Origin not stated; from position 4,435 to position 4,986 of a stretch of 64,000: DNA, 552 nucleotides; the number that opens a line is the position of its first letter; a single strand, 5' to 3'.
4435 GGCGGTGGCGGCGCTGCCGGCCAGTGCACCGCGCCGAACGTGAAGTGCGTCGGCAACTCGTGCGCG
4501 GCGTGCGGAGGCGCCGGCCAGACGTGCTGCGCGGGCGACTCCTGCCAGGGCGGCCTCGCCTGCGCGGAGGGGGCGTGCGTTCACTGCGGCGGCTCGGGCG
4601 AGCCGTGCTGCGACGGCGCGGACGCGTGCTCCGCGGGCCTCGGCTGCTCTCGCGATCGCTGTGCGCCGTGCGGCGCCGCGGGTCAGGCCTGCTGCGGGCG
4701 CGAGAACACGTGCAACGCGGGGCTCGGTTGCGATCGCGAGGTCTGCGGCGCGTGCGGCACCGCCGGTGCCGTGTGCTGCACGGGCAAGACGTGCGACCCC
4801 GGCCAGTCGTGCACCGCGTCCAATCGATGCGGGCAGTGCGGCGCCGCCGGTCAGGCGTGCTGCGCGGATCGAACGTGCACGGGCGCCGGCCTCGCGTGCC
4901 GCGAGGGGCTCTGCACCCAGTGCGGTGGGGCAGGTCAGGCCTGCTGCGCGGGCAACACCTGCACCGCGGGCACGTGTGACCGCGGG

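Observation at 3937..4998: Second family-A cysteine-rich repeat protein 8 kb upstream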

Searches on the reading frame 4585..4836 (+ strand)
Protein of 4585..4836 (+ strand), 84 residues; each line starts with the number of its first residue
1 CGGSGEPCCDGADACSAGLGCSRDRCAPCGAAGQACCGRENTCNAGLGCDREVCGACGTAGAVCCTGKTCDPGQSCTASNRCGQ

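Call 28: predict_structure(alignment_id=A1)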
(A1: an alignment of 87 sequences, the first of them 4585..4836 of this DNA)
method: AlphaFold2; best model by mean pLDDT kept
length: 84 residues; sequences in the alignment: 87
mean_pLDDT: 87.1   pTM: 0.65
mean pLDDT of the five models: 87.1, 86.0, 85.2, 84.0, 83.8
residues with pLDDT >= 90: 34; 70-90: 47; 50-70: 3; < 50: 0
segments of 3 or more residues with pLDDT < 50: none
pLDDT, mean of each block of 10 residues (from residue 1): 86 75 87 86 88 92 90 93 93
secondary structure, 60 per line:
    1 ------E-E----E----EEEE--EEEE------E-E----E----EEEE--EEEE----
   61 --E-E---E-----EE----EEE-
elements in order: E19-22 E25-28 E47-50 E53-56 E81-83

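Call 35: fold_search(model_id=the predicted structure, library=pdb)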
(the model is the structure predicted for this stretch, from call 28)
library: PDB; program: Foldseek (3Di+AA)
matches with E <= 10: 72; with E <= 0.001: 0
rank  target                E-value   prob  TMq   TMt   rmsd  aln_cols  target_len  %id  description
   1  1nix_MODEL_1_A        1.1e+00  0.44  0.27  0.57   2.7        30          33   37  THREE DIMENSIONAL SOLUTION STRUCTURE OF HAINANTOXIN-I BY 2D 1H-NMR (released 2003-01-14)
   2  5o57_MODEL_1_A        1.2e+00  0.16  0.35  0.32   4.9        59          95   29  Solution Structure of the N-terminal Region of Dkk4 (released 2018-06-13)
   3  3s8v_X                1.6e+00  0.15  0.31  0.34   6.8        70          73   24  Crystal structure of LRP6-Dkk1 complex (released 2011-10-26)
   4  4bk4_B                1.8e+00  0.06  0.28  0.11   7.0        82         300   22  crystal structure of the human EphA4 ectodomain (released 2013-07-03)
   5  6cuc_MODEL_1_A        2.0e+00  0.10  0.27  0.29  13.1        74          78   22  Solution structure of double knot toxin (DkTx) (released 2019-03-27)
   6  6phc_I                2.0e+00  0.04  0.21  0.13  11.0        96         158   18  Pfs25 in complex with the human transmission blocking antibody 2544 (released 2019-10-02)
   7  3s2k_C                2.2e+00  0.25  0.43  0.47   4.6        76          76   25  Structural basis of Wnt signaling inhibition by Dickkopf binding to LRP5/6. (released 2011-11-02)
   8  5irx_E                2.3e+00  0.10  0.26  0.29  12.3        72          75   22  Structure of TRPV1 in complex with DkTx and RTX, determined in lipid nanodisc (released 2016-05-25)
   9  4e4d_R                2.3e+00  0.02  0.21  0.14  12.0       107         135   19  Crystal structure of mouse RANKL-OPG complex (released 2012-10-24)
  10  5fzx_MODEL_1_A        2.8e+00  0.28  0.26  0.54   2.7        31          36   32  High resolution solution NMR structure of the spider venom peptide U5- scytotoxin-Sth1a (released 2016-06-08)
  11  4bk5_A                2.8e+00  0.04  0.27  0.07   7.9        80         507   22  crystal structure of the human EphA4 ectodomain in complex with human ephrin A5 (amine-methylated sample) (released 2013-07-03)
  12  8e1z_A                3.0e+00  0.03  0.22  0.13  11.4       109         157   15  Crystal structure of Plasmodium falciparum ookinete surface antigen Pfs28 (released 2022-11-30)
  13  2hev_R                3.2e+00  0.03  0.22  0.14  11.1        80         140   21  Crystal structure of the complex between OX40L and OX40 (released 2006-08-29)
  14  8e1z_B                3.4e+00  0.03  0.22  0.13  12.1       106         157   15  Crystal structure of Plasmodium falciparum ookinete surface antigen Pfs28 (released 2022-11-30)
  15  4c8v_E                3.4e+00  0.03  0.26  0.23   9.2        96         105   14  Xenopus RSPO2 Fu1-Fu2 crystal form I (released 2013-11-20)
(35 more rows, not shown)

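Call 42: search_protein_representatives(alignment_id=A1)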
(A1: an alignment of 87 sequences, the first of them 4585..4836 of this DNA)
Query: 87 sequences, 81 profile positions. Proteins with E-value up to 0.001 (for the whole library): 2266; up to 1e-10: 700; up to 1e-30: 48. The best 150 are listed.
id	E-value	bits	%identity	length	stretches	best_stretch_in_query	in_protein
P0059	1.6e-81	284.9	-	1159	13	1-80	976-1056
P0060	9.8e-67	237.5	-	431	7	1-80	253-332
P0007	2.6e-61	220.1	-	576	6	1-80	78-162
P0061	2.6e-60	216.9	-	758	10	1-80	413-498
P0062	1.3e-58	211.5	-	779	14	1-80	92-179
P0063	8.6e-57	205.6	-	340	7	1-80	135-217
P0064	4.2e-56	203.4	-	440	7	1-80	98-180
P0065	8.9e-54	195.9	-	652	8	1-80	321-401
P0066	2.3e-51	188.2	-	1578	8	1-80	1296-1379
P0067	1.2e-48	179.5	-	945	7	1-80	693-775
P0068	1.3e-46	173.0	-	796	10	8-76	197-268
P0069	3.2e-46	171.7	-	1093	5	1-80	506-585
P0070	5.6e-45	167.7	-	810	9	1-80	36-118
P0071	1.2e-44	166.6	-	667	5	1-80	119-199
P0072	1.6e-44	166.3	-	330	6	1-80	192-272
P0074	1.4e-41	156.9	-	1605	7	1-80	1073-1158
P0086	1.3e-34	134.6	-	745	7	1-76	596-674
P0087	2.9e-34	133.4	-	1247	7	1-77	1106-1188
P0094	1.3e-32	128.2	-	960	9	1-80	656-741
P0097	3.3e-32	126.8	-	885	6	1-80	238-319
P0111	1.4e-29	118.4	-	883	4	1-80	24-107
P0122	1.1e-28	115.5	-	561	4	1-80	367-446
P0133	3.8e-27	110.6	-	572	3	1-80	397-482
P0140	8.5e-26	106.3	-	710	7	1-79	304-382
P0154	2.0e-24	101.9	-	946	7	1-80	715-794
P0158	3.9e-24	100.9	-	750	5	1-80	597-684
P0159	4.9e-24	100.6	-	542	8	1-79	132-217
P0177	3.2e-23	98.0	-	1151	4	1-77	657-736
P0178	3.4e-23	98.0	-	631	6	1-79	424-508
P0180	3.9e-23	97.8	-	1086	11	1-79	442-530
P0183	6.3e-23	97.1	-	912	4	1-80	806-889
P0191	1.7e-22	95.7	-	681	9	4-79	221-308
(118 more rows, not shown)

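Call 46: search_protein_families(library=pfam, alignment_id=A3, max_evalue=0.00001)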
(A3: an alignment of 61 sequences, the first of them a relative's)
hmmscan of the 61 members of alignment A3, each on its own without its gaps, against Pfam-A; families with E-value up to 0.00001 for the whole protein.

A. member 1, P0157 (1996 aa): 2 families
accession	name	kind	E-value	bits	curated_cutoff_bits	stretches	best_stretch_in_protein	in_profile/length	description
PF20597.4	pAdhesive_15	-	5.5e-40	138.3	23.8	1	296-523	7-252/254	Putative Ice-binding-like adhesive domain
PF02868.21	Peptidase_M4_C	-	2e-10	41.3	24.4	1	960-1146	3-164/165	Thermolysin metallopeptidase, alpha-helical domain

B. families by the number of members that match (of 61 scanned): 27 families (the first 25 are shown)
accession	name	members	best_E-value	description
PF00082.27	Peptidase_S8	10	1.2e-43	Subtilase family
PF25390.1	WD40_RLD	2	5.9e-75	RCC1-like domain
PF00415.24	RCC1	2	7.1e-62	Regulator of chromosome condensation (RCC1) repeat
PF13540.12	RCC1_2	2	1.2e-55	Regulator of chromosome condensation (RCC1) repeat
PF11617.13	Cu-binding_MopE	2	2e-15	Putative metal-binding motif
PF13385.13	Laminin_G_3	1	7.5e-41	Concanavalin A-like lectin/glucanases superfamily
PF20597.4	pAdhesive_15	1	5.5e-40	Putative Ice-binding-like adhesive domain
PF01436.27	NHL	1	7.2e-36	NHL repeat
PF00150.24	Cellulase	1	2.9e-30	Cellulase (glycosyl hydrolase family 5)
PF07676.18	PD40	1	1.4e-24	WD40-like Beta Propeller Repeat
PF00092.34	VWA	1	2.9e-16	von Willebrand factor type A domain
PF17170.10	DUF5128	1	1.3e-12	6-bladed beta-propeller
PF06452.16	CBM9_1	1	2.3e-12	Carbohydrate family 9 binding domain-like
PF01551.29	Peptidase_M23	1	4.4e-12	Peptidase family M23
PF08450.18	SGL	1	7.3e-12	SMP-30/Gluconolactonase/LRE-like region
PF23416.1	DUF7107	1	1.4e-10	Domain of unknown function (DUF7107)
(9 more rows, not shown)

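Call 48: search_protein_families(library=pfam, proteins=[P0074, P0087, P0154, P0111, P0097, P0177, P0070, P0183, P0191, P0133], max_evalue=0.0001)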
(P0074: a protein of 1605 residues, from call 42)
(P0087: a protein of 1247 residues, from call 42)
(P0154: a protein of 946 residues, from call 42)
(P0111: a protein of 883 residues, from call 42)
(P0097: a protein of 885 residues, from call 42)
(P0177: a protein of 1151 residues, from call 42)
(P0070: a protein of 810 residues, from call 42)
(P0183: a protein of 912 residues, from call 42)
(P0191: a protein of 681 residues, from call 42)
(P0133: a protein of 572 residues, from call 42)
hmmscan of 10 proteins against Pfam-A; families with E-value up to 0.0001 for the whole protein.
P0074 (1605 aa): 0 families

P0087 (1247 aa): 0 families

P0154 (946 aa): 1 family
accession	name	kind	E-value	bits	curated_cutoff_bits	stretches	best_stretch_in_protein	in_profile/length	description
PF00082.27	Peptidase_S8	-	3.8e-29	102.4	21.8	1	161-469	5-274/288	Subtilase family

P0111 (883 aa): 1 family
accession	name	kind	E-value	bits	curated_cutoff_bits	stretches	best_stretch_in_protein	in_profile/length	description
PF14870.12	PSII_BNR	-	5.6e-05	23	27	0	574-677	198-300/303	Photosynthesis system II assembly factor YCF48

P0097 (885 aa): 1 family
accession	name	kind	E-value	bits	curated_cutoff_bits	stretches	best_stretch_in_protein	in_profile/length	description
PF11617.13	Cu-binding_MopE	-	2e-15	57.2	27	0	666-683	13-29/30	Putative metal-binding motif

P0177 (1151 aa): 2 families
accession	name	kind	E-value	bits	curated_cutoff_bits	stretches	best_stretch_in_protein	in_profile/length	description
PF13385.13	Laminin_G_3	-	7.5e-41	140.2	27.6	2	803-968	1-150/151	Concanavalin A-like lectin/glucanases superfamily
PF02973.23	Sialidase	-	2.4e-05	24.4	26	0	902-970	118-183/189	Sialidase, N-terminal domain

P0070 (810 aa): 3 families
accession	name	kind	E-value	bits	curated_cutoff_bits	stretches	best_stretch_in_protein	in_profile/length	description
PF25390.1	WD40_RLD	-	5.9e-75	253.3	150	2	524-801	35-342/363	RCC1-like domain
PF00415.24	RCC1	-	7.1e-62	206.2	21.7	5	433-483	1-50/50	Regulator of chromosome condensation (RCC1) repeat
PF13540.12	RCC1_2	-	1.2e-55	184.5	22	6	472-499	3-30/30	Regulator of chromosome condensation (RCC1) repeat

P0183 (912 aa): 0 families

P0191 (681 aa): 0 families

P0133 (572 aa): 1 family
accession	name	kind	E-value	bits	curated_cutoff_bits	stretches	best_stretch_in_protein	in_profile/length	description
PF03984.19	DUF346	-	1.5e-08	34.6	22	0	176-211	4-39/39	Repeat of unknown function (DUF346)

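Call 75: search_protein_families(library=pfam, alignment_id=A1, max_evalue=10)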
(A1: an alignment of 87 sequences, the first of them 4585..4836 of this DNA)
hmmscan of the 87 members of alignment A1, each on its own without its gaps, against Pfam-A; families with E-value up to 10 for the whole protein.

A. member 1, window:4585-4836:+ (84 aa): 0 families

B. families by the number of members that match (of 87 scanned): 9 families
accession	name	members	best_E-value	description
PF23416.1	DUF7107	11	0.0074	Domain of unknown function (DUF7107)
PF07740.17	Toxin_12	5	0.33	Ion channel inhibitory toxin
PF04706.18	Dickkopf_N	4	0.57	Dickkopf N-terminal cysteine-rich region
PF01391.23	Collagen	2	0.16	Collagen triple helix repeat (20 copies)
PF21803.3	Nab2-zf4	2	0.48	Nab2-type CCCH zinc finger 4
PF05000.22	RNA_pol_Rpb1_4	1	0.16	RNA polymerase Rpb1, domain 4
PF01683.23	EB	1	3.6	EB module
PF09215.16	Phage-Gp8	1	5.2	Bacteriophage T4, Gp8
PF13964.12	Kelch_6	1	9.6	Kelch motif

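Call 76: search_protein_families(library=pfam, proteins=[P0067, P0122, P0086, P0094, P0069, P0158, P0180, P0178, P0140, P0159], max_evalue=0.001)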
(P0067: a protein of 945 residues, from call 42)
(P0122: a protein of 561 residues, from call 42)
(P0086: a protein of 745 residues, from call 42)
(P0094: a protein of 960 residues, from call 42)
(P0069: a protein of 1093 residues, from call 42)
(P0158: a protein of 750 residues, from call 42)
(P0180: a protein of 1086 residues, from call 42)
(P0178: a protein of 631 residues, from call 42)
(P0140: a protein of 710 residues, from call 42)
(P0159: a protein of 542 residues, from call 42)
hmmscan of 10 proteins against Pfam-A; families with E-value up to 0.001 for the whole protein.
P0067 (945 aa): 0 families

P0122 (561 aa): 0 families

P0086 (745 aa): 0 families

P0094 (960 aa): 0 families

P0069 (1093 aa): 4 families
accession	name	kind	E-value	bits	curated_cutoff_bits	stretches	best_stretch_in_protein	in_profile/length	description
PF00150.24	Cellulase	-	2.9e-30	106.1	23.5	1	744-1057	1-270/272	Cellulase (glycosyl hydrolase family 5)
PF23416.1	DUF7107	-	1.4e-10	41.7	24.6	1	64-110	1-47/48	Domain of unknown function (DUF7107)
PF01301.25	Glyco_hydro_35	-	9.6e-09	35.7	27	1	771-829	27-85/319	Glycosyl hydrolases family 35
PF04706.18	Dickkopf_N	-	2.5e-05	25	25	1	65-110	2-51/51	Dickkopf N-terminal cysteine-rich region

P0158 (750 aa): 0 families

P0180 (1086 aa): 0 families

P0178 (631 aa): 0 families

P0140 (710 aa): 0 families

P0159 (542 aa): 0 families

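Call 82: search_solved_structures(query=A1, max_evalue=10, show_alignments=3)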
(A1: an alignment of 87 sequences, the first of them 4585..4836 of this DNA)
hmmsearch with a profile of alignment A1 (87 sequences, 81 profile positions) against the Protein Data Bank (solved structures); distinct sequences matched with E-value up to 10: 4.
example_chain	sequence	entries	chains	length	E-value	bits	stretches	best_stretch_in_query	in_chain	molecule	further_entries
9slr_A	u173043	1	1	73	0.4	14.4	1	11-58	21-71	Superfamily Pmag-02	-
9x64_A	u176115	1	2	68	0.94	13.2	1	5-53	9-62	Dickkopf-related protein 4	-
5o57_A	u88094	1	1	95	0.98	13.1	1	4-53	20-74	Dickkopf-related protein 4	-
9pgb_A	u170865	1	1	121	1.2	12.8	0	9-75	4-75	4-module Cysteine Rich Eggshell Membrane Protein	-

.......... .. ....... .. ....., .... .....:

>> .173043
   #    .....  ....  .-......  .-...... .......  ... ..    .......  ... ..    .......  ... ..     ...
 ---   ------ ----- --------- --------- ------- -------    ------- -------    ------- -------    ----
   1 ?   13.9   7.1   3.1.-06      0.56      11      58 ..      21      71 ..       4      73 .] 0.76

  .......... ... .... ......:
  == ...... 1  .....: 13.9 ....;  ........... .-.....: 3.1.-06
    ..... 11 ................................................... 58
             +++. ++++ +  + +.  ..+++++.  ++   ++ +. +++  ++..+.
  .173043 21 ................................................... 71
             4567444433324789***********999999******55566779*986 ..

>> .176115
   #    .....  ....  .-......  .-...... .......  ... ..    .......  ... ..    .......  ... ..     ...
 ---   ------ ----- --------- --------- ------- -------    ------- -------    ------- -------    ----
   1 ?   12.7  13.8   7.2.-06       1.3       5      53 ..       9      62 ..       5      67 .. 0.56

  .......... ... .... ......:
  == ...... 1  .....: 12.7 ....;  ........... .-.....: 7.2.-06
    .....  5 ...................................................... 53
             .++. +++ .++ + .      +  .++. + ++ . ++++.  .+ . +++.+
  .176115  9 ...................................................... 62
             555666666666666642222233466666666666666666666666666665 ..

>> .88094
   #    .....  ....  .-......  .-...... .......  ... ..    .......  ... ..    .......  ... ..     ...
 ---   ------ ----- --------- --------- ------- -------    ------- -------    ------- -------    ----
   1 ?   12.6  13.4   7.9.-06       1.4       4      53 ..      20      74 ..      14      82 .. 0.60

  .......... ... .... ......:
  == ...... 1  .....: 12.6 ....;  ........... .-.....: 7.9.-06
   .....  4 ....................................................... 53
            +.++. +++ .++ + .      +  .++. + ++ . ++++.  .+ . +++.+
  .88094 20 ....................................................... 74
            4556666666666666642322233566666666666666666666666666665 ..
